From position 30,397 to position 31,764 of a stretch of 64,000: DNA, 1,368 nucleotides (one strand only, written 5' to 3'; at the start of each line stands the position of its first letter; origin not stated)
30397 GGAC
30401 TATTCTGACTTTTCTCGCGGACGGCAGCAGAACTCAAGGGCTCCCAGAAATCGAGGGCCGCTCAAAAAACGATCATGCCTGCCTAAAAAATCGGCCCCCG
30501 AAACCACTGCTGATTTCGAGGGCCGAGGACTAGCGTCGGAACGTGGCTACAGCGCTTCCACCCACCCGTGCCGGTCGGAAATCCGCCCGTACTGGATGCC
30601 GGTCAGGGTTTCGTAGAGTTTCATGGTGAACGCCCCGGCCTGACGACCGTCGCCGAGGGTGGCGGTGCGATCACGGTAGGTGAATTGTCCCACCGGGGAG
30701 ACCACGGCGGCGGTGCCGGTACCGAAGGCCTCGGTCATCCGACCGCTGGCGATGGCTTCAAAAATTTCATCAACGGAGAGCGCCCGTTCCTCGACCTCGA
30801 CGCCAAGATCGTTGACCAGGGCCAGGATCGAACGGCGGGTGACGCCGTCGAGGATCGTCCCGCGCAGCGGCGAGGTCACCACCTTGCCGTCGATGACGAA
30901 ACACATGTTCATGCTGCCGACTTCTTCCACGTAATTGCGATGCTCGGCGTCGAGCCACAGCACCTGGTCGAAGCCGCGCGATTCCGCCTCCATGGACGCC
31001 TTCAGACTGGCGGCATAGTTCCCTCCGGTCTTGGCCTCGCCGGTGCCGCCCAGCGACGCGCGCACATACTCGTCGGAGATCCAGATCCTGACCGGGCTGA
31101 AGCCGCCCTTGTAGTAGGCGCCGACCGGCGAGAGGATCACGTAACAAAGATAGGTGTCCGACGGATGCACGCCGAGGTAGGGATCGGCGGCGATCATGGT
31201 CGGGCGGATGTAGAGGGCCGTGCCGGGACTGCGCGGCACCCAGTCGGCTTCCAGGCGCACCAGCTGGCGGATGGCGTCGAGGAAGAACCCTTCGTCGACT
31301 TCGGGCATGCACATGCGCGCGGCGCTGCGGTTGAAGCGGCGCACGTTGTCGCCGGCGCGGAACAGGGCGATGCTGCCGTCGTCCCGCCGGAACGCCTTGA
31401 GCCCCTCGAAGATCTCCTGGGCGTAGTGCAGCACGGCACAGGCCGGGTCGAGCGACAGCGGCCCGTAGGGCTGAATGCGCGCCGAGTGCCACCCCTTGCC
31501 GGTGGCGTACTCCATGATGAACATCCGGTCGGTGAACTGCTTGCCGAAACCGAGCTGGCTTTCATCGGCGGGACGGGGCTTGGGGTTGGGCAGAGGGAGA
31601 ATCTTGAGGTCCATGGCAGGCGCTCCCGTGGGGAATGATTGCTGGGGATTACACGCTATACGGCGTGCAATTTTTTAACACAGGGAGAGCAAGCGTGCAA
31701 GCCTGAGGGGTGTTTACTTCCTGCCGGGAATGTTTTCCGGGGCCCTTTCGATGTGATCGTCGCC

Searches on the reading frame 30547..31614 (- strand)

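Call 9: search_protein_families(library=pfam, proteins=[window:30547-31614:-], max_evalue=0.001)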
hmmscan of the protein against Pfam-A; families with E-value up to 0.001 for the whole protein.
window:30547-31614:- (355 aa): 1 family
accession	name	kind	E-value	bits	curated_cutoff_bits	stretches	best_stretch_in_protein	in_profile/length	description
PF01063.24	Aminotran_4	-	2.6e-34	119.5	28.5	1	68-310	2-222/223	Amino-transferase class IV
